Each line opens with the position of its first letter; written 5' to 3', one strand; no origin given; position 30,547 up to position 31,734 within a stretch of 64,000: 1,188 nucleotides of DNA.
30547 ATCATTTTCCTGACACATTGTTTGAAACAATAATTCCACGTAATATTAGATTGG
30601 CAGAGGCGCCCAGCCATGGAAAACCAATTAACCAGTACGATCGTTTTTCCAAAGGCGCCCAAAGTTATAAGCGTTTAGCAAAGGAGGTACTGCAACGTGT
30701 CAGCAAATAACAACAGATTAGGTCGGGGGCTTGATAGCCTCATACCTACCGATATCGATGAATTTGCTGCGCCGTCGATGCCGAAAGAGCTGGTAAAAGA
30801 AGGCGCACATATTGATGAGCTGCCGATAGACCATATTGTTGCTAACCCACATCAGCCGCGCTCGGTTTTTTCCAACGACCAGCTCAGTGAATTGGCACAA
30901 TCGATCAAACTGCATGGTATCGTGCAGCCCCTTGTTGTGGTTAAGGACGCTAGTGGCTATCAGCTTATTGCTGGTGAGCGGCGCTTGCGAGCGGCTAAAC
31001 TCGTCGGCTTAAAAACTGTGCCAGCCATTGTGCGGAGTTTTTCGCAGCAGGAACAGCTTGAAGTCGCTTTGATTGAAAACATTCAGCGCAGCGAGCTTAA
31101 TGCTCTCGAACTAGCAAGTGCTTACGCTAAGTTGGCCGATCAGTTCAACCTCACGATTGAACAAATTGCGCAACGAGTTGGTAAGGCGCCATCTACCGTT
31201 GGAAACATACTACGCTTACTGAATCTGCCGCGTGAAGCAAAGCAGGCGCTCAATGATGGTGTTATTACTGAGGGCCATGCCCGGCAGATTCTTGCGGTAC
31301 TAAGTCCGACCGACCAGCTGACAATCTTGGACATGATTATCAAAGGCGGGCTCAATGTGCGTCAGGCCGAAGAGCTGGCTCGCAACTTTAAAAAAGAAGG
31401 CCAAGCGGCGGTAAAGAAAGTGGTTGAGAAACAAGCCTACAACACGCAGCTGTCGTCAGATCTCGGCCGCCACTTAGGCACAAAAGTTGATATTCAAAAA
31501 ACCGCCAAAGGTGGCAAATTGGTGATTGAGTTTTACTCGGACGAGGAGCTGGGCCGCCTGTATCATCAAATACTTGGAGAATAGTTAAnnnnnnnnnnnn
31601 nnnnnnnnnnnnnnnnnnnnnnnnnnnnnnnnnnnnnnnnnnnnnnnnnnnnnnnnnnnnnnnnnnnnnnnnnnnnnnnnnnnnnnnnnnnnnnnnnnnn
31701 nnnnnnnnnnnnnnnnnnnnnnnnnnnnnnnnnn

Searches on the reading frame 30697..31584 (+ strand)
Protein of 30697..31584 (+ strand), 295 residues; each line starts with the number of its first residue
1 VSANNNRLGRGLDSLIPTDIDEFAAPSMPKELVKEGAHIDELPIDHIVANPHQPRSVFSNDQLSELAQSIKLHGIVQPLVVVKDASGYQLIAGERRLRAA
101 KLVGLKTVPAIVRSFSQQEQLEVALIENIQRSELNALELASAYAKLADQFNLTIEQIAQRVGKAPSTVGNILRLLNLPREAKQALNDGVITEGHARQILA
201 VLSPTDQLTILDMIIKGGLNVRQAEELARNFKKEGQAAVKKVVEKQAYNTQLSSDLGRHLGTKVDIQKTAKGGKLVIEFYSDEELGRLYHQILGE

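Call 91: list_cluster_members(proteins=[window:30697-31581:+, window:29943-30707:+, window:35014-36459:+])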
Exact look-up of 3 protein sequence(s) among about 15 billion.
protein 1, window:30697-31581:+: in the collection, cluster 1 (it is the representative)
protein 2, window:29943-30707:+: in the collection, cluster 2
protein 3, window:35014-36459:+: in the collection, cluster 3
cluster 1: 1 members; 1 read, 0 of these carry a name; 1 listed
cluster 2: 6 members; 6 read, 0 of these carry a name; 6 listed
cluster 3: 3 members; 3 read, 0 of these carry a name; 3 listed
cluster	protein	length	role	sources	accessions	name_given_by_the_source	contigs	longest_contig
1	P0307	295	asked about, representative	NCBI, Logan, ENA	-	-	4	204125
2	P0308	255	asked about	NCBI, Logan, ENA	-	-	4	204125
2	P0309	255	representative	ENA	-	-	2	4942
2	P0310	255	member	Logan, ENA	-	-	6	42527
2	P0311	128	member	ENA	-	-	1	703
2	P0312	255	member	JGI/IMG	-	-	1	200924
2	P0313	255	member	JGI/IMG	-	-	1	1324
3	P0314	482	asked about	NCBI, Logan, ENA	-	-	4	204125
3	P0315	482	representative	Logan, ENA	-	-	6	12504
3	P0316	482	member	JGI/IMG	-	-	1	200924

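Call 92: find_encoding_contigs(protein=window:30697-31584:+, flank=4000, max_places=8)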
Protein window:30697-31584:+ (295 aa): 6 contigs read that carry it; 1 place shown.
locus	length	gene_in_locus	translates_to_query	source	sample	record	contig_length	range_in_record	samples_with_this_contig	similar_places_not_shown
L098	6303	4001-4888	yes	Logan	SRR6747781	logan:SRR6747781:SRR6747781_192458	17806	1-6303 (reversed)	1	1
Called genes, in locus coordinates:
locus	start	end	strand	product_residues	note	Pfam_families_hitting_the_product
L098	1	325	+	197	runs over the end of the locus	PF00990:GGDEF, PF22335:Cas10-Cmr2_palm2 (faint)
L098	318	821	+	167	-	PF00583:Acetyltransf_1, PF13673:Acetyltransf_10 (faint), PF13508:Acetyltransf_7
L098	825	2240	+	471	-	PF00326:Peptidase_S9 (weak), PF03583:LIP, PF12146:Hydrolase_4, PF20434:BD-FAE (faint)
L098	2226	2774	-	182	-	-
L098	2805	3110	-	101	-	PF00829:Ribosomal_L21p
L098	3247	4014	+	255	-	PF00142:Fer4_NifH, PF01656:CbiA, PF02374:ArsA_ATPase, PF06564:CBP_BcsQ, PF09140:MipZ, PF10609:ParA, PF13614:AAA_31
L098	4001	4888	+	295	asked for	PF02195:ParB_N, PF17762:HTH_ParB, PF23552:ParB_C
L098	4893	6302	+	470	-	?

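Call 93: find_encoding_contigs(protein=P0312, flank=6000, max_places=3)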
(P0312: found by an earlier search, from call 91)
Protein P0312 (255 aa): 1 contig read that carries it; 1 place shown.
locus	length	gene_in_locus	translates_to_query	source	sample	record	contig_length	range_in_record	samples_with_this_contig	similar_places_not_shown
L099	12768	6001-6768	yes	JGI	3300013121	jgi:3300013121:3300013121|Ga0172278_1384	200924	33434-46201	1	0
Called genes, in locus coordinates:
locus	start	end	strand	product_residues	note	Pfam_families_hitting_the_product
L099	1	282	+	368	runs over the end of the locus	PF01098:FTSW_RODA_SPOVE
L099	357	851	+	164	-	PF00565:SNase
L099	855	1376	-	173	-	-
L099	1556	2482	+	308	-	PF00890:FAD_binding_2 (weak), PF01134:GIDA (weak), PF01266:DAO (faint), PF07992:Pyr_redox_2, PF12831:FAD_oxidored (weak), PF13738:Pyr_redox_3, PF13241:NAD_binding_7 (weak), PF00070:Pyr_redox, +3 more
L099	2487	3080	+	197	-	PF00990:GGDEF, PF22335:Cas10-Cmr2_palm2 (weak)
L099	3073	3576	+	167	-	PF00583:Acetyltransf_1, PF13673:Acetyltransf_10 (weak), PF13508:Acetyltransf_7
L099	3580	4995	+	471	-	PF00326:Peptidase_S9 (weak), PF03583:LIP, PF12146:Hydrolase_4, PF20434:BD-FAE (faint)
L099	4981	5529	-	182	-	-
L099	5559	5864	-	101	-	PF00829:Ribosomal_L21p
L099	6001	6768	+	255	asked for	PF00142:Fer4_NifH, PF01656:CbiA, PF02374:ArsA_ATPase, PF06564:CBP_BcsQ, PF09140:MipZ, PF10609:ParA, PF13614:AAA_31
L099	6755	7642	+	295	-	PF02195:ParB_N, PF17762:HTH_ParB, PF23552:ParB_C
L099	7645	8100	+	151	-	PF00903:Glyoxalase, PF13669:Glyoxalase_4 (weak), PF18029:Glyoxalase_6, PF22677:Ble-like_N (weak)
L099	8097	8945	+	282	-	PF00275:EPSP_synthase (faint)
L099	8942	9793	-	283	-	PF10502:Peptidase_S26, PF00717:Peptidase_S24 (faint)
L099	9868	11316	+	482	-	PF03816:LytR_cpsA_psr, PF13399:LytR_C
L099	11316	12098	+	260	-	-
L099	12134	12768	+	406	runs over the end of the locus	PF00089:Trypsin, PF13365:Trypsin_2, PF13180:PDZ_2, PF17820:PDZ_6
